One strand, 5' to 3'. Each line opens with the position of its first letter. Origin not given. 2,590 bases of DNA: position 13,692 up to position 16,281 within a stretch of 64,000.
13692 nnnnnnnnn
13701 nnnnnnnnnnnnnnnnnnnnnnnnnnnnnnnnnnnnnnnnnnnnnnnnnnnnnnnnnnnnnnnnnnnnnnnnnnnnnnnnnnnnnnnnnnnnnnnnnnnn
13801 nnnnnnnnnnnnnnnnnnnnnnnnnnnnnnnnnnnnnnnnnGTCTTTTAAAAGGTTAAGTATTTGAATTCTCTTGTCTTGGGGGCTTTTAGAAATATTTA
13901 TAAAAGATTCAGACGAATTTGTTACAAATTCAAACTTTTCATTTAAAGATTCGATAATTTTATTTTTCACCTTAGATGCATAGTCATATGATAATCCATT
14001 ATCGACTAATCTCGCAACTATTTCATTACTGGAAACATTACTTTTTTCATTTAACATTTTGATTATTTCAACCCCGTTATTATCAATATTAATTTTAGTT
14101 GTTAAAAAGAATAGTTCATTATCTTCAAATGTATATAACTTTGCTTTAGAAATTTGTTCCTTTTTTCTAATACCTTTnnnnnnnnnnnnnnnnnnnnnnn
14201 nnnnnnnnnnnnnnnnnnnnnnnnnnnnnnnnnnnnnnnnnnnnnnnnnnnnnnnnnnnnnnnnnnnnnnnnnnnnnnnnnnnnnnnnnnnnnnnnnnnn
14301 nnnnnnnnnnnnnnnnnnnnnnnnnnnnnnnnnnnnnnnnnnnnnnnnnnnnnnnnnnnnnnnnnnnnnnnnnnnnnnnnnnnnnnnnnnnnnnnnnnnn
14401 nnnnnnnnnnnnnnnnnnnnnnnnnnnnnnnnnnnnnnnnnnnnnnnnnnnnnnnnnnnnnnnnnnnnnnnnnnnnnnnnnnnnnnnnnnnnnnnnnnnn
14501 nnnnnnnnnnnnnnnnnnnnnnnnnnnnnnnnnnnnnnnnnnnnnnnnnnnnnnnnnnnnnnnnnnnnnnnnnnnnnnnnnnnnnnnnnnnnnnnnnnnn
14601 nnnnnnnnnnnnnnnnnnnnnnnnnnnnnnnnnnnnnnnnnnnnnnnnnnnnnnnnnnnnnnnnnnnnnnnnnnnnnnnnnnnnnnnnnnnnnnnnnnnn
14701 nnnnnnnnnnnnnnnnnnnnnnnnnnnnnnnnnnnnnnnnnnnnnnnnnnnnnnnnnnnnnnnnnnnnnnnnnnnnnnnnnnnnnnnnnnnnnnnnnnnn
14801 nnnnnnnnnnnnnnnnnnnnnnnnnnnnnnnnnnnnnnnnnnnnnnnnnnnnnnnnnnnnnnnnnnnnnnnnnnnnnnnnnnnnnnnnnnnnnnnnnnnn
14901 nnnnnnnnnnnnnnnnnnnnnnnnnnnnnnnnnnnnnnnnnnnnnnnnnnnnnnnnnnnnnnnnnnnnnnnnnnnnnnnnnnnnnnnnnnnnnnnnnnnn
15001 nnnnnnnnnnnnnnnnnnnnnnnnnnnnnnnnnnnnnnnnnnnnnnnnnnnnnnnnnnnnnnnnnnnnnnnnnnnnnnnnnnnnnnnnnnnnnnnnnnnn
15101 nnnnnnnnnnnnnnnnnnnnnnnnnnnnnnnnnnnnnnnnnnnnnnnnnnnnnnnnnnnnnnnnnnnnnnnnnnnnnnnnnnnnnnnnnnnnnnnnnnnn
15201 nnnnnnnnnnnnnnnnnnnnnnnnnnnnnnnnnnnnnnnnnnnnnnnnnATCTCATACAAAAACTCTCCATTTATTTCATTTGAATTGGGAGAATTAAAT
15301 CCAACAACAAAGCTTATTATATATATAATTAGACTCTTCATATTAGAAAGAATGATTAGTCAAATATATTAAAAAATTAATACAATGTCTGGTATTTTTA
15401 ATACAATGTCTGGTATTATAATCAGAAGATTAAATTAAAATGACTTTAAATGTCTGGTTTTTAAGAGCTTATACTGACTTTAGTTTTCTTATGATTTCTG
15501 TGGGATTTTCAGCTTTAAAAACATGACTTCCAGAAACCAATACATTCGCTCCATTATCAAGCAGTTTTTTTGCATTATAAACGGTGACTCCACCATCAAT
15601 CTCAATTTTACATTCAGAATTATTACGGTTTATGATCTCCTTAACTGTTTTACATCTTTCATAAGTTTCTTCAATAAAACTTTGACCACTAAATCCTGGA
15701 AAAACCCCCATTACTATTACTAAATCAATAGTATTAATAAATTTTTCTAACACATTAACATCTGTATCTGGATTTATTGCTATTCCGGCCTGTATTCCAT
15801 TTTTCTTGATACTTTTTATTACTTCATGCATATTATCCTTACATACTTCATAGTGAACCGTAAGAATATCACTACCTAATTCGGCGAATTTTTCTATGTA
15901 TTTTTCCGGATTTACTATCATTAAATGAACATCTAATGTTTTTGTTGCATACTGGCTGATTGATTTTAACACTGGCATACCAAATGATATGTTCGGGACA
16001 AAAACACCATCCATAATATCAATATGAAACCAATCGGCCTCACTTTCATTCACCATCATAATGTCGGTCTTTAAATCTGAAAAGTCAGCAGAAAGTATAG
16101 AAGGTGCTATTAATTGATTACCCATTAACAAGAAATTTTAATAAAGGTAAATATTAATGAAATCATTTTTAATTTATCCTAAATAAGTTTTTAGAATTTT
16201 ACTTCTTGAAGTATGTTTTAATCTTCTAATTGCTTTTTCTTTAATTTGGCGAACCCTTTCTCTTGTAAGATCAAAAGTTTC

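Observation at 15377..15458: Perfectly duplicated 20-bp palindromic motif (21-bp phasing) plus a third half-site in the promoter of the Kelch/TM gene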

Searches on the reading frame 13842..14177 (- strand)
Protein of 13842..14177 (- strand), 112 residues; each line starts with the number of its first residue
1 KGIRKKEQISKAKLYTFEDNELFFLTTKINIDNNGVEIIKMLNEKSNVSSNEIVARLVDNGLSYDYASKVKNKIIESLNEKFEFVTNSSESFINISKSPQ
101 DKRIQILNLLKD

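Call 24: search_protein_families(library=pfam, proteins=[window:13842-14177:-], max_evalue=10)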
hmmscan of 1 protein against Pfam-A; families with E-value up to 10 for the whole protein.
window:13842-14177:- (112 aa): 1 family
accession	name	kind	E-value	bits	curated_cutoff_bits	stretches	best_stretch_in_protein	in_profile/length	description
PF01022.26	HTH_5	-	0.2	12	22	0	36-57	5-25/47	Bacterial regulatory protein, arsR family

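Call 25: search_protein_families(library=ncbifam, proteins=[window:13842-14177:-], max_evalue=10)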
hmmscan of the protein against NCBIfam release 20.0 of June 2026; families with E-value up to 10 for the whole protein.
window:13842-14177:- (112 aa): 0 families

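Call 26: search_solved_structures(query=window:13842-14177:-, max_evalue=10)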
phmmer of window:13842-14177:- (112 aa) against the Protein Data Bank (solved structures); distinct sequences matched with E-value up to 10: 3.
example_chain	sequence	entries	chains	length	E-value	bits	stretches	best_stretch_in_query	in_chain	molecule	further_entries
6r64_A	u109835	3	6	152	0.27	14.8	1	43-106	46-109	5-methylcytosine-specific restriction enzyme A | EcoKMcrA modification dependent restriction endonuclease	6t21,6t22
6ghc_A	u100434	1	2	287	0.9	13.1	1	43-106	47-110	5-methylcytosine-specific restriction enzyme A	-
3uh8_A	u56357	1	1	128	1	12.9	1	24-65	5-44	ORF48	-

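Call 27: find_homologous_proteins(query=window:13842-14177:-, max_evalue=0.01)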
Query window:13842-14177:- (112 aa): 82 proteins with E <= 0.01 among 95 candidates.
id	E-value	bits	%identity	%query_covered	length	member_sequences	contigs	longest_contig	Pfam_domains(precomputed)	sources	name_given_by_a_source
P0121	2.3e-42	161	71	100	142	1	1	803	-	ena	-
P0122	2.8e-42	161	72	99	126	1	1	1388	-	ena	-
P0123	3.3e-42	160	71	99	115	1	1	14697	-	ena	-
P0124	1.4e-41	158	72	99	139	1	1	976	-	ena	-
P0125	1.8e-41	158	71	100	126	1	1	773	-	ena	-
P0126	2.5e-41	158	71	97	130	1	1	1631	-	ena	-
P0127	4.9e-41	157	72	99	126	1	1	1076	-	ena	-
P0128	5.3e-41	157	72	99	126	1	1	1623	-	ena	-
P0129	8.1e-41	156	71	100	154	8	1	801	-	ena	-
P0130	9.1e-41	156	69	99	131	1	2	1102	-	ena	-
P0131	1.0e-40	156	73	99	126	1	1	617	-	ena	-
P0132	1.0e-40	156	78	90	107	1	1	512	-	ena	-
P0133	1.2e-40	155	73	99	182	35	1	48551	-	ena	-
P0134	1.4e-40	155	72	97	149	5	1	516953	-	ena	-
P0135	1.6e-40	155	72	99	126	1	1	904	-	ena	-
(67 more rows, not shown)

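Call 35: predict_structure(alignment_id=A2)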
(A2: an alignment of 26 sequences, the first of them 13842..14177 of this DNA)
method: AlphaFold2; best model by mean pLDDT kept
length: 112 residues; sequences in the alignment: 26
mean_pLDDT: 88.2   pTM: 0.77
mean pLDDT of the five models: 88.2, 87.0, 87.0, 86.8, 86.3
residues with pLDDT >= 90: 91; 70-90: 8; 50-70: 2; < 50: 11
segments of 3 or more residues with pLDDT < 50: 1-11
pLDDT, mean of each block of 10 residues (from residue 1): 43 82 94 95 92 96 96 97 93 94 93 68
secondary structure, 60 per line:
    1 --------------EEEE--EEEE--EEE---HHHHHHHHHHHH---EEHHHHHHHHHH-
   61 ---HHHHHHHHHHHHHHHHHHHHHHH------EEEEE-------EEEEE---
elements in order: E15-18 E21-24 E27-29 H33-44 H50-59 H64-86 E93-97 E105-109

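Call 38: fold_search(model_id=the predicted structure, library=pdb)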
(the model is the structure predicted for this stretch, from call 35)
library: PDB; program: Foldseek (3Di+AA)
matches with E <= 10: 583; with E <= 0.001: 0
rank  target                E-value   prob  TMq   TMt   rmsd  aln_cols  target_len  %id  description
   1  5h3r_B                1.5e-02  1.00  0.50  0.41   2.2        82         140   10  Crystal Structure of mutant MarR C80S from E.coli complexed with operator DNA (released 2017-08-02)
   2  5jls                  1.5e-02  1.00  0.48  0.41   3.2        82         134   17  Crystal Structure of Adhesin competence repressor (AdcR) from Streptococcus pyogenes (C-terminally His tagged) (released 2017-05-03)
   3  5yi0_A                1.9e-02  1.00  0.50  0.40   2.1        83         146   17  Structure of Lactococcus lactis ZitR, C30AH42A mutant (released 2017-12-06)
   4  5jlu                  2.1e-02  1.00  0.45  0.38   4.0        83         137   13  Crystal Structure of Adhesin competence repressor (AdcR) from Streptococcus pyogenes (released 2017-05-03)
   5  1s3j_A                2.2e-02  1.00  0.51  0.41   2.0        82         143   13  X-ray crystal structure of YusO protein from Bacillus subtilis (released 2004-04-13)
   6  7el3_A                2.3e-02  1.00  0.50  0.41   2.1        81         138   16  Crystal structure of HpaR-DNA complex from Acinetobacter baumannii (released 2022-01-19)
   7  9ff3                  2.5e-02  1.00  0.49  0.33   2.4        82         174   20  The structure of delta-ScoC, a global regulator protein from Geobacillus kaustophilus T-1 (released 2025-06-04)
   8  7dvs_D                2.5e-02  1.00  0.42  0.43   2.3        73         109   22  Crystal structure of Apo (heme-free) PefR (released 2021-09-29)
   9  7el3_B                2.6e-02  1.00  0.50  0.42   2.1        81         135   16  Crystal structure of HpaR-DNA complex from Acinetobacter baumannii (released 2022-01-19)
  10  7kua                  2.6e-02  1.00  0.50  0.39   2.2        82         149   17  Crystal structure of the MarR family transcriptional regulator from Pseudomonas putida bound to Indole 3 acetic acid (released 2021-12-01)
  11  5yhy                  3.0e-02  1.00  0.50  0.40   2.6        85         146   16  Structure of Lactococcus lactis ZitR, C30S mutant (released 2017-12-06)
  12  7l1i                  3.0e-02  1.00  0.48  0.33   3.3        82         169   22  Crystal structure of the MarR family transcriptional regulator from Acineotobacter baumannii bound to Indole 3 acetic ac (released 2022-02-09)
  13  3bpx_B                3.2e-02  1.00  0.48  0.40   2.6        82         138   12  Crystal Structure of MarR (released 2008-05-20)
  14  6pcp_C                3.2e-02  1.00  0.50  0.41   2.5        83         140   14  Mechanism for regulation of DNA binding of Bordetella bronchiseptica BpsR by 6-hydroxynicotinic acid (released 2019-11-06)
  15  4u88_B                3.4e-02  0.99  0.55  0.60   3.8        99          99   12  Structure of the DNA-Binding Domain of the Response Regulator SaeR from Staphylococcus aureus (released 2015-08-12)
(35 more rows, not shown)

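Call 76: search_solved_structures(query=A2, max_evalue=10)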
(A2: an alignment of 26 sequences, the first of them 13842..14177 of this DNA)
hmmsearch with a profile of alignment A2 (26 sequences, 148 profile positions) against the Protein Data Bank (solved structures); distinct sequences matched with E-value up to 10: 0.

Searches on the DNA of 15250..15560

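Call 73: search_rna_families(source=window, start=15250, end=15560, threshold=evalue, max_evalue=1)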
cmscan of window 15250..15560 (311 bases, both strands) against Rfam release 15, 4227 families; matches with E-value up to 1: 0.
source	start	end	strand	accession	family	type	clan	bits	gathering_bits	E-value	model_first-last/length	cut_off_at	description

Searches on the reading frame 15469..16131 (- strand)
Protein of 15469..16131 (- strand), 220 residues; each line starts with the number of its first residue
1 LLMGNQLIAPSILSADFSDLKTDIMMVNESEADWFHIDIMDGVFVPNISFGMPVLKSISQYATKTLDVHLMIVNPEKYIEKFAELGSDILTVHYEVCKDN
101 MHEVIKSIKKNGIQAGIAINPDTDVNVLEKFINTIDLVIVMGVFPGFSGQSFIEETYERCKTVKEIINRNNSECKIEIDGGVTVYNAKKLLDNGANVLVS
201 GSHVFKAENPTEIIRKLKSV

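Call 11: search_protein_families(library=pfam, proteins=[window:15469-16131:-], max_evalue=0.1)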
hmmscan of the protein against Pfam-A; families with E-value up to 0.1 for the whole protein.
window:15469-16131:- (220 aa): 9 families
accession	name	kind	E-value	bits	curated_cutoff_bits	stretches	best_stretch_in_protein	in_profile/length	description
PF00834.25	Ribul_P_3_epim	-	2.2e-71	239.8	21.1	1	8-205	2-198/198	Ribulose-phosphate 3 epimerase family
PF00215.30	OMPdecase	-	7.2e-05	23.2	27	1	76-216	68-220/221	Orotidine 5'-phosphate decarboxylase / HUMPS family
PF03932.20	CutC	-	0.0052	16.7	23.3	0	16-106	70-165/202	CutC family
PF13277.11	YmdB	-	0.0079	15.9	27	1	166-217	32-79/253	YmdB-like protein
PF02879.22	PGM_PMM_II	-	0.035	15.1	29.3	0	87-124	56-94/103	Phosphoglucomutase/phosphomannomutase, alpha/beta/alpha domain II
PF02593.20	DUF166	-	0.059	13.4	24.4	0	66-124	37-92/221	Domain of unknown function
PF01729.25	QRPTase_C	-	0.072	13.3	23.1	0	158-204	112-158/169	Quinolinate phosphoribosyl transferase, C-terminal domain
PF00551.24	Formyl_trans_N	-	0.089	13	26.1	0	144-218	112-170/181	Formyl transferase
PF18456.6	CmlA_N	-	0.097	12.4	25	0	123-193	34-104/232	Diiron non-heme beta-hydroxylase N-terminal domain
